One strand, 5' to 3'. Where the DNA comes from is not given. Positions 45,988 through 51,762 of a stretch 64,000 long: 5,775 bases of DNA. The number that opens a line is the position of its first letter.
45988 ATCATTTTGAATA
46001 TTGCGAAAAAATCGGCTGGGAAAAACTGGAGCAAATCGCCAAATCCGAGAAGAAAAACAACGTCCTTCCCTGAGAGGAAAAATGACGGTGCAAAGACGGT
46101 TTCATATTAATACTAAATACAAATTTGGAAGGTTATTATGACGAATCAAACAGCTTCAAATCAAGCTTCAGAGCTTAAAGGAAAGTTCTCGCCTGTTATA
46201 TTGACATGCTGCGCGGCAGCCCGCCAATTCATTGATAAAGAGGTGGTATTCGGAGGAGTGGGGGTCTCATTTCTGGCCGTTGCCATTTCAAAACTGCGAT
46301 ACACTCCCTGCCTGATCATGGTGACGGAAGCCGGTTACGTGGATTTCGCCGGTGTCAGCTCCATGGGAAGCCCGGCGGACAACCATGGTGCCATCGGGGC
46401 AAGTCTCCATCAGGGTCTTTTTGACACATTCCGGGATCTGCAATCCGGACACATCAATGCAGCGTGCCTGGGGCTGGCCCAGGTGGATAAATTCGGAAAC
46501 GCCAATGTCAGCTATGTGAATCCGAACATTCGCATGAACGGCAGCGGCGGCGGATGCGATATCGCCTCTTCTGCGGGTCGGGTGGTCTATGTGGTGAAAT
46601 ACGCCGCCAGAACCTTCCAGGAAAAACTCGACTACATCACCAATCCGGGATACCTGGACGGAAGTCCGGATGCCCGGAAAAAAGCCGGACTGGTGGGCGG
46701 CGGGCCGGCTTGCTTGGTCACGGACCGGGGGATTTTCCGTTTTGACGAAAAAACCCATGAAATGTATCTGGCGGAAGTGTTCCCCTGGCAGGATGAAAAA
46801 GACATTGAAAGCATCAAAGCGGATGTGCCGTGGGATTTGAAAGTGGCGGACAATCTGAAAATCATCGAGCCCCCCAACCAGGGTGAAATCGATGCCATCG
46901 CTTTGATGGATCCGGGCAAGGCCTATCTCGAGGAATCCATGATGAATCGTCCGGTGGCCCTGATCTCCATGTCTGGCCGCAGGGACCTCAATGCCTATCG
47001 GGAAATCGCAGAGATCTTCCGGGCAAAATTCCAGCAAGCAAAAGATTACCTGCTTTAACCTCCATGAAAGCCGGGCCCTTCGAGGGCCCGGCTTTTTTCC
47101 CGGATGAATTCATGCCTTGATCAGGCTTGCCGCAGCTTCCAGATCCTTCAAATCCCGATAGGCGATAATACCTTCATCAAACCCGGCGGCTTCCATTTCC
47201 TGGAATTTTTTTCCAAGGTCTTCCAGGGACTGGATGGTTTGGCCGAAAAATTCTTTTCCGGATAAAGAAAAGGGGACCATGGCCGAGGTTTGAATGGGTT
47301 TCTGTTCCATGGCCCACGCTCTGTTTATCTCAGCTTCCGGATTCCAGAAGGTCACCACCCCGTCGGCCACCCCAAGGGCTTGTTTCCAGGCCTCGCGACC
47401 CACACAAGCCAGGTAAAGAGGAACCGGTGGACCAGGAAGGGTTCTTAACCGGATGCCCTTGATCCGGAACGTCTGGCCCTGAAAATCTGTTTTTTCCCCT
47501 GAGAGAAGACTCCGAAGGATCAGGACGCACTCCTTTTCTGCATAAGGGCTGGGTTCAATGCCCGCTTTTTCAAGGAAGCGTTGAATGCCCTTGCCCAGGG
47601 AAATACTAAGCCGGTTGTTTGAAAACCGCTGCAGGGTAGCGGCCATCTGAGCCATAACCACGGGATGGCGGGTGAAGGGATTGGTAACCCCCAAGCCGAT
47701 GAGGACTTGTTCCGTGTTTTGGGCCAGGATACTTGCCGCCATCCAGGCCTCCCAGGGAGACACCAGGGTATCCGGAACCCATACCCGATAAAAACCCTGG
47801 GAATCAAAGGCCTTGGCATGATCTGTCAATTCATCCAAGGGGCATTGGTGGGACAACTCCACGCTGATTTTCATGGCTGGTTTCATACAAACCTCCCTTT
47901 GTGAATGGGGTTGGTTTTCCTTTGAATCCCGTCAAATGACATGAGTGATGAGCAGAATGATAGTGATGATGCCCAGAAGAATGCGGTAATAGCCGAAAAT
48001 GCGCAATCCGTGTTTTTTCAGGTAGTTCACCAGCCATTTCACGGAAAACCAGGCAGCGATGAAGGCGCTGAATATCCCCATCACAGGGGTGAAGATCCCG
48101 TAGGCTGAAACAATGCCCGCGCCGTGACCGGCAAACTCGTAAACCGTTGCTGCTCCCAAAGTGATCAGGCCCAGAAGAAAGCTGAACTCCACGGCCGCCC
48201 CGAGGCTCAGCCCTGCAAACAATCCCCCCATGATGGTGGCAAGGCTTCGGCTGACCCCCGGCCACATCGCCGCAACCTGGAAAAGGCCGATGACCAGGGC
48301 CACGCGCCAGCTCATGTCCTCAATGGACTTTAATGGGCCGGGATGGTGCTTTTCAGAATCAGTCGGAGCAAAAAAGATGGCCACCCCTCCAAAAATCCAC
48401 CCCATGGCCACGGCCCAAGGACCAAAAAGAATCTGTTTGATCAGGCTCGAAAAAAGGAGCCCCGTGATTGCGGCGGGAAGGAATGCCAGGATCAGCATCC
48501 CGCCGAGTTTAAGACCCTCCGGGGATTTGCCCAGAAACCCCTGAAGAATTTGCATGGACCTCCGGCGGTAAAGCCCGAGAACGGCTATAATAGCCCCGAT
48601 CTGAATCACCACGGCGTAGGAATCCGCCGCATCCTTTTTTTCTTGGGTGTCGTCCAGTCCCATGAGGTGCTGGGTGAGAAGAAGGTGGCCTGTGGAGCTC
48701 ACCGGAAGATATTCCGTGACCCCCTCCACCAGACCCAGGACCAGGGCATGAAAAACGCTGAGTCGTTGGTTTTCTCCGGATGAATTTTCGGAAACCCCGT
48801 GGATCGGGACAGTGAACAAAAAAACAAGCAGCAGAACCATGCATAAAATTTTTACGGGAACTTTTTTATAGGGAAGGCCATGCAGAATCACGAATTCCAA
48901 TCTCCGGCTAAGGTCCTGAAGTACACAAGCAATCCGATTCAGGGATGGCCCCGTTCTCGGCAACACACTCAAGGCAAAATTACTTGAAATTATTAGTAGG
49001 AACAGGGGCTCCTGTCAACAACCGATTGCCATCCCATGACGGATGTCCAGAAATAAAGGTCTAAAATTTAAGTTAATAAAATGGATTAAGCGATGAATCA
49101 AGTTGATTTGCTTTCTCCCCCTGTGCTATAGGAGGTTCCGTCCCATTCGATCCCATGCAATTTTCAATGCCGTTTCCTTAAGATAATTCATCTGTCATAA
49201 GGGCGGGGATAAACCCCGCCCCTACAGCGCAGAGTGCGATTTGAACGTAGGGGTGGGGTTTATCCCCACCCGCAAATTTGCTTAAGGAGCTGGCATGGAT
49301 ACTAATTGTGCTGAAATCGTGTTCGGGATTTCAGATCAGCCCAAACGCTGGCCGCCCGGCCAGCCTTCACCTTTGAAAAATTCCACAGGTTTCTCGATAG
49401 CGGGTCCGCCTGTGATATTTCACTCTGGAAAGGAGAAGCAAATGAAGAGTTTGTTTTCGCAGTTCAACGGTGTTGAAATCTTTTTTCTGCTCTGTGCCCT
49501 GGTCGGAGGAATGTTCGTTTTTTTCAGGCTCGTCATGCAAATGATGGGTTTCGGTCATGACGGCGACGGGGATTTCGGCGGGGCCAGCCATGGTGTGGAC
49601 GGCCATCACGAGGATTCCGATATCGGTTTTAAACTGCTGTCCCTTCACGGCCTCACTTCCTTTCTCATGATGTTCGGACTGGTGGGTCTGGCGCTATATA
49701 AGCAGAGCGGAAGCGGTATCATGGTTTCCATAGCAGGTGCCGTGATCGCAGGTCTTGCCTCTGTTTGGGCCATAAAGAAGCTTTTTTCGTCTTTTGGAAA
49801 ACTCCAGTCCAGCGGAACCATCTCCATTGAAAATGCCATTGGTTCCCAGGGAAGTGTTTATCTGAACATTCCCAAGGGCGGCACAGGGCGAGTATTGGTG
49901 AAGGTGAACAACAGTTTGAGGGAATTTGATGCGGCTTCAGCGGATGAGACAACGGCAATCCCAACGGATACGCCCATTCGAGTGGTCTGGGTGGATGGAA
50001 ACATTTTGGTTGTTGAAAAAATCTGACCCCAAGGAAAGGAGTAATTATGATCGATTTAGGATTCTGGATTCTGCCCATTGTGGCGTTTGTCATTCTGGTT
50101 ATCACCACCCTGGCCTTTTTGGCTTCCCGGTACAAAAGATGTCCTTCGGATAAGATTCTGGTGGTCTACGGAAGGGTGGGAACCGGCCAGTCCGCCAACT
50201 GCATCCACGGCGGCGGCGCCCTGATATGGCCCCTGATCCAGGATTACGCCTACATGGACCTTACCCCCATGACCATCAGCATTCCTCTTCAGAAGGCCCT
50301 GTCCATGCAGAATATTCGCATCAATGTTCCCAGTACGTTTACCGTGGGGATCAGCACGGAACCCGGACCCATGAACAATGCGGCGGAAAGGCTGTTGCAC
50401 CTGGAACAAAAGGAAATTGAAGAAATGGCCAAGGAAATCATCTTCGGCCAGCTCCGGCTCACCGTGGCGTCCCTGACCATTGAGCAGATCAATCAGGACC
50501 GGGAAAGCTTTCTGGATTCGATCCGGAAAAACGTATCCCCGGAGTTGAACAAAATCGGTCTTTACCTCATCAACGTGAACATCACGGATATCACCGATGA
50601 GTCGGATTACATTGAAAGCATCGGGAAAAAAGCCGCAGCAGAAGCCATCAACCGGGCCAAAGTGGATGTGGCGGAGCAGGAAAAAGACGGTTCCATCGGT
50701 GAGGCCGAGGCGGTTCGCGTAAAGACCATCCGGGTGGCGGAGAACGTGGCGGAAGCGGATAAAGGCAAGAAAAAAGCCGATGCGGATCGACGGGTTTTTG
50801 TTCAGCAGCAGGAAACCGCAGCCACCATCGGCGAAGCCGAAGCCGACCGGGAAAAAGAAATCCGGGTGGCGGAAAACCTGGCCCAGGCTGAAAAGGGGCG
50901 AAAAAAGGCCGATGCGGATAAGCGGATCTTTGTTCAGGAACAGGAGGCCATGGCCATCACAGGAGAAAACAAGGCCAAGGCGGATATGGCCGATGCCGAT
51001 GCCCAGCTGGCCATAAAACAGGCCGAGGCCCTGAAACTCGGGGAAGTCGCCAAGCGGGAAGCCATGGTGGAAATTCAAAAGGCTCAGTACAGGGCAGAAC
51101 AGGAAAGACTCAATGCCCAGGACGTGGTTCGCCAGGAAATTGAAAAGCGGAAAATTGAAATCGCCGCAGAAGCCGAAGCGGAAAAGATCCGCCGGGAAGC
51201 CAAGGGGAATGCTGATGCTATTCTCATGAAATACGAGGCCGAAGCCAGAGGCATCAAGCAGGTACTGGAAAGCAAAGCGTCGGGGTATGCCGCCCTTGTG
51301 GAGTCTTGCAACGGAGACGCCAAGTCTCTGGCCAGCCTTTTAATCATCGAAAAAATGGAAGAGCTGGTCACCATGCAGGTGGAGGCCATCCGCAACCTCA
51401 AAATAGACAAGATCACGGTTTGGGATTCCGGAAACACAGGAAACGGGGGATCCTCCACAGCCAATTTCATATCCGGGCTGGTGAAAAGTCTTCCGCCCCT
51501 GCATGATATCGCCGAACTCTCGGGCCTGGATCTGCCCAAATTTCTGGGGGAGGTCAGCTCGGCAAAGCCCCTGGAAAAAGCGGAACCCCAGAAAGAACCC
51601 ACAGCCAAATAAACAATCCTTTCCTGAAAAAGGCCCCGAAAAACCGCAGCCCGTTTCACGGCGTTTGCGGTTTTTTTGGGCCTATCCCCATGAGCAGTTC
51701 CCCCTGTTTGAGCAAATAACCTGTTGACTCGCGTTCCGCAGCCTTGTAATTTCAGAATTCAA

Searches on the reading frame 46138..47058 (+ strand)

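Call 20: search_protein_families(library=pfam, proteins=[window:46138-47058:+], max_evalue=0.001)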
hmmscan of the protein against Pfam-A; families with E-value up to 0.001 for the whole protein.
window:46138-47058:+ (306 aa): 1 family
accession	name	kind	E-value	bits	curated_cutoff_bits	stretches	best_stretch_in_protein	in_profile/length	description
PF01144.29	CoA_trans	-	6.9e-10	39.1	23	1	26-217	7-208/217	Coenzyme A transferase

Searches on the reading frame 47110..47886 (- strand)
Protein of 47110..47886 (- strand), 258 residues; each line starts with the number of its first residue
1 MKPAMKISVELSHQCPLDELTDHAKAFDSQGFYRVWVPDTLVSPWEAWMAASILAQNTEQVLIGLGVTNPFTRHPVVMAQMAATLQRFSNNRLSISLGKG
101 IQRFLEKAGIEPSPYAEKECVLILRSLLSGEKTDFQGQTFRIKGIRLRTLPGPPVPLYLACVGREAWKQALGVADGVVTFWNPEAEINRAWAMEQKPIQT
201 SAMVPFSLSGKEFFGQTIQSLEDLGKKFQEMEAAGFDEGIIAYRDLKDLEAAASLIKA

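Call 20: search_protein_families(library=pfam, proteins=[window:47110-47886:-], max_evalue=0.001)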
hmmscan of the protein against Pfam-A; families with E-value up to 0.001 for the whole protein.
window:47110-47886:- (258 aa): 1 family
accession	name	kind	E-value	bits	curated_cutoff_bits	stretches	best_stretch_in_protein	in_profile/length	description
PF00296.26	Bac_luciferase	-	6.2e-37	128.1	27.9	1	10-189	14-201/314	Luciferase-like monooxygenase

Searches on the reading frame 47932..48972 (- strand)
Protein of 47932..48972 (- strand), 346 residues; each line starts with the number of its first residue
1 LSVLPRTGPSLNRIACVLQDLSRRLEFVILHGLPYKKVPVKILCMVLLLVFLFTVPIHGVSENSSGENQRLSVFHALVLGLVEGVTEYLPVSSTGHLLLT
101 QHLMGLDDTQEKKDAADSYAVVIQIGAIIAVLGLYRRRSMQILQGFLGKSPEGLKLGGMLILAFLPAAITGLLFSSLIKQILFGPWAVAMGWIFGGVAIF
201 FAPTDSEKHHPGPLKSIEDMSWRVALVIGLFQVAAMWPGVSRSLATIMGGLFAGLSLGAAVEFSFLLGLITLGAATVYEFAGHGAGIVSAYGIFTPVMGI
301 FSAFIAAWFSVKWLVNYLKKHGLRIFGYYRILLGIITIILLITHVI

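Call 20: search_protein_families(library=pfam, proteins=[window:47932-48972:-], max_evalue=0.001)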
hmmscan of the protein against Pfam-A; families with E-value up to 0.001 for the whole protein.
window:47932-48972:- (346 aa): 1 family
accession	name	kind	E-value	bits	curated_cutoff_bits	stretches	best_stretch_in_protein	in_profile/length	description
PF02673.24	BacA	-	3.8e-72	243.5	33.4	1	76-336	1-257/257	Bacitracin resistance protein BacA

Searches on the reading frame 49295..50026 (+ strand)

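Call 20: search_protein_families(library=pfam, proteins=[window:49295-50026:+], max_evalue=0.001)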
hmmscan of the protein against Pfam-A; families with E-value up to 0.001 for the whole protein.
window:49295-50026:+ (243 aa): 1 family
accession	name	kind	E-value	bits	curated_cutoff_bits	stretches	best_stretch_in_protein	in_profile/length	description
PF01957.25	NfeD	-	7.5e-06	26.5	29.1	1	180-242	3-57/57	NfeD-like C-terminal, partner-binding domain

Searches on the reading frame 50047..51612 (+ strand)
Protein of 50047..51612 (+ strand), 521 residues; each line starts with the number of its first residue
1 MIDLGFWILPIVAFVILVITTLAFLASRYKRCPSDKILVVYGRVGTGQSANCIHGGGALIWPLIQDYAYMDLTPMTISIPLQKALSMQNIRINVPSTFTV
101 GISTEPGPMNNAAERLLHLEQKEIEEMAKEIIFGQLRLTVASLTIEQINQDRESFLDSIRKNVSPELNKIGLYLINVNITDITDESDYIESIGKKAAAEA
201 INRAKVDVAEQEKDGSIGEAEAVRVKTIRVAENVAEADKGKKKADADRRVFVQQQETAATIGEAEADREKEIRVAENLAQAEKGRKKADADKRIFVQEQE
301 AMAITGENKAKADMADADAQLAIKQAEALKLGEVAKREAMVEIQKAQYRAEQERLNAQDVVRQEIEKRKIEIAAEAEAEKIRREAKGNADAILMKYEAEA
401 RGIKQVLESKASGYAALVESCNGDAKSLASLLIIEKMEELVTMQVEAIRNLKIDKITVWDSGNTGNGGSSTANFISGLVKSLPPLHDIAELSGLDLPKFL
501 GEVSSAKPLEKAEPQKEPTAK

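Call 20: search_protein_families(library=pfam, proteins=[window:50047-51612:+], max_evalue=0.001)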
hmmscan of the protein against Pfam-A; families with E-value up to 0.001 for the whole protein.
window:50047-51612:+ (521 aa): 2 families
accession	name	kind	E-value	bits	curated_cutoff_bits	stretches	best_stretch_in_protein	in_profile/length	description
PF01145.31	Band_7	-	6.2e-29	101.7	23.6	1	33-213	4-176/176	SPFH domain / Band 7 family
PF15975.10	Flot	-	9.9e-06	26.1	27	1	377-468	1-91/124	Flotillin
